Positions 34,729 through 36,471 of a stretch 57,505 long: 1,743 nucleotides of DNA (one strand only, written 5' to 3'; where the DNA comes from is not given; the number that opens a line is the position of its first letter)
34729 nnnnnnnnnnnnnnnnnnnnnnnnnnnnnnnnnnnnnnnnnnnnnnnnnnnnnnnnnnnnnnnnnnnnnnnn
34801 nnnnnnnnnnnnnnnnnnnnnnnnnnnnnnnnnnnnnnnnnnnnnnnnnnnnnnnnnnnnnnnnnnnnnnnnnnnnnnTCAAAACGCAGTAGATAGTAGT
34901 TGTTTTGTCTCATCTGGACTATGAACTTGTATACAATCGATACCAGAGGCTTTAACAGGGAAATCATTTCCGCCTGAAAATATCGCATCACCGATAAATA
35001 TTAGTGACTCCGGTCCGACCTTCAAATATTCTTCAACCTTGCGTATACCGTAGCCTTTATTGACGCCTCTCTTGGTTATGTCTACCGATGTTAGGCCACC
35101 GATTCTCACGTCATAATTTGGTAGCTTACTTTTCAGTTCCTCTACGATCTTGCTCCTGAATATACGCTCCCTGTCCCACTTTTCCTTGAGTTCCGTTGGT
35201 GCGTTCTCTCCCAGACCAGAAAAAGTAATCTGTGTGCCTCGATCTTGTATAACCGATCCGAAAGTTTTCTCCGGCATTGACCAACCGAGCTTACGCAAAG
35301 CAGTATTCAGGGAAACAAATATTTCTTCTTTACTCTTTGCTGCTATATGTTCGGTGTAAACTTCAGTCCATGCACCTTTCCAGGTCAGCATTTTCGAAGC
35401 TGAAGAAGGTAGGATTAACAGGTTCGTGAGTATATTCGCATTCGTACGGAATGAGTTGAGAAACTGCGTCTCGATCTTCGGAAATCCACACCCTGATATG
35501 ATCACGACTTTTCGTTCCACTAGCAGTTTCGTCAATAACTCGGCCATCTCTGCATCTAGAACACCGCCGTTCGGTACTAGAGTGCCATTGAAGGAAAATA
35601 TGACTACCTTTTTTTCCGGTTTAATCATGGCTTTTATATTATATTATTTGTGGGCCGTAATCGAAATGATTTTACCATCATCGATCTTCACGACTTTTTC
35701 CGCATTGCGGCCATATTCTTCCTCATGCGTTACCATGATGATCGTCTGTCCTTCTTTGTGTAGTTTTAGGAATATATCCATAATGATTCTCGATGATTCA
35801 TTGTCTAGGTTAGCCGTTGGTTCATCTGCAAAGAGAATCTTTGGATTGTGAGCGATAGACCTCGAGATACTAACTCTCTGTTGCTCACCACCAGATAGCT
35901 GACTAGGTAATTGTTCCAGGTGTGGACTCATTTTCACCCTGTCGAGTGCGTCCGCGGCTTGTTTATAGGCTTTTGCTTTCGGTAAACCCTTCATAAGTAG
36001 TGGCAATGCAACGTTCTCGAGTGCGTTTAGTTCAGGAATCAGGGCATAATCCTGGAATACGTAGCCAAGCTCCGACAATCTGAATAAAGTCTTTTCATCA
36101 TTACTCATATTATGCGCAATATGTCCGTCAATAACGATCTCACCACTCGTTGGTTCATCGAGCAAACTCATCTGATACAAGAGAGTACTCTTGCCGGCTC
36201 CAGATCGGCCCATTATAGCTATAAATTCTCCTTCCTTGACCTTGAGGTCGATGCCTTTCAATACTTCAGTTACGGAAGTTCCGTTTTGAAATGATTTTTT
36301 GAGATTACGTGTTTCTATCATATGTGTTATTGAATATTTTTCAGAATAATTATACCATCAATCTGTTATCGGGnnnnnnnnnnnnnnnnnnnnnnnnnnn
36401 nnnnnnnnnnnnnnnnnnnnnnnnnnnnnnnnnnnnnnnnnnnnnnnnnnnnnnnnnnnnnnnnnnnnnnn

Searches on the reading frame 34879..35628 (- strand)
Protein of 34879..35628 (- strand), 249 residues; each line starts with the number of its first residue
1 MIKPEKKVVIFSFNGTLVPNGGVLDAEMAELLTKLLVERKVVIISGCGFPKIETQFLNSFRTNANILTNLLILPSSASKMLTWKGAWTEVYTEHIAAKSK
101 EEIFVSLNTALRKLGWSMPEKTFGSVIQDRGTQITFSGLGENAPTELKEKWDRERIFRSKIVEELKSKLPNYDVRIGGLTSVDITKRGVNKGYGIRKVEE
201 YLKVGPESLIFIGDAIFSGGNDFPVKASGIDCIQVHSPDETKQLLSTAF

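Call 45: search_protein_families(library=pfam, proteins=[window:34879-35628:-], max_evalue=0.001)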
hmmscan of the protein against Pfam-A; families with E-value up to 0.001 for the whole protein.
window:34879-35628:- (249 aa): 2 families
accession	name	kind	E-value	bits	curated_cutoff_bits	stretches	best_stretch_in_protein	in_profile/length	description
PF03332.19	PMM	-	6.1e-13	49.5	22.4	1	107-246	74-216/221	Eukaryotic phosphomannomutase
PF08282.18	Hydrolase_3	-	9.1e-07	29.3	20.9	1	159-215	155-212/255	haloacid dehalogenase-like hydrolase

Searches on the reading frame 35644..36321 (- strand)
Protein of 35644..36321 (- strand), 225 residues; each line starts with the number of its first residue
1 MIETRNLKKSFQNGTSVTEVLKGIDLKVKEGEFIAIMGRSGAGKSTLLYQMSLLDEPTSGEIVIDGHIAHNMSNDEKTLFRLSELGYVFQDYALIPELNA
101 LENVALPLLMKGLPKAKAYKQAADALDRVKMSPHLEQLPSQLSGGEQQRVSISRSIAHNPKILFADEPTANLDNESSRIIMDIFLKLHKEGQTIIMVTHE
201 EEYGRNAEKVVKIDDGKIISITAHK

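Call 45: search_protein_families(library=pfam, proteins=[window:35644-36321:-], max_evalue=0.001)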
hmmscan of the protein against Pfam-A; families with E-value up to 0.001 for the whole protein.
window:35644-36321:- (225 aa): 3 families
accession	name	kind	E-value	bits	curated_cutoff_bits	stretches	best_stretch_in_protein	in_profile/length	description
PF00005.33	ABC_tran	-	2.4e-33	116.1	25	1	21-170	1-137/137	ABC transporter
PF02463.25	SMC_N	-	2.4e-07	30.8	40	1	32-214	25-212/220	RecF/RecN/SMC N terminal domain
PF13304.12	AAA_21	-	7.8e-05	23.3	27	0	155-199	251-298/304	AAA domain, putative AbiEii toxin, Type IV TA system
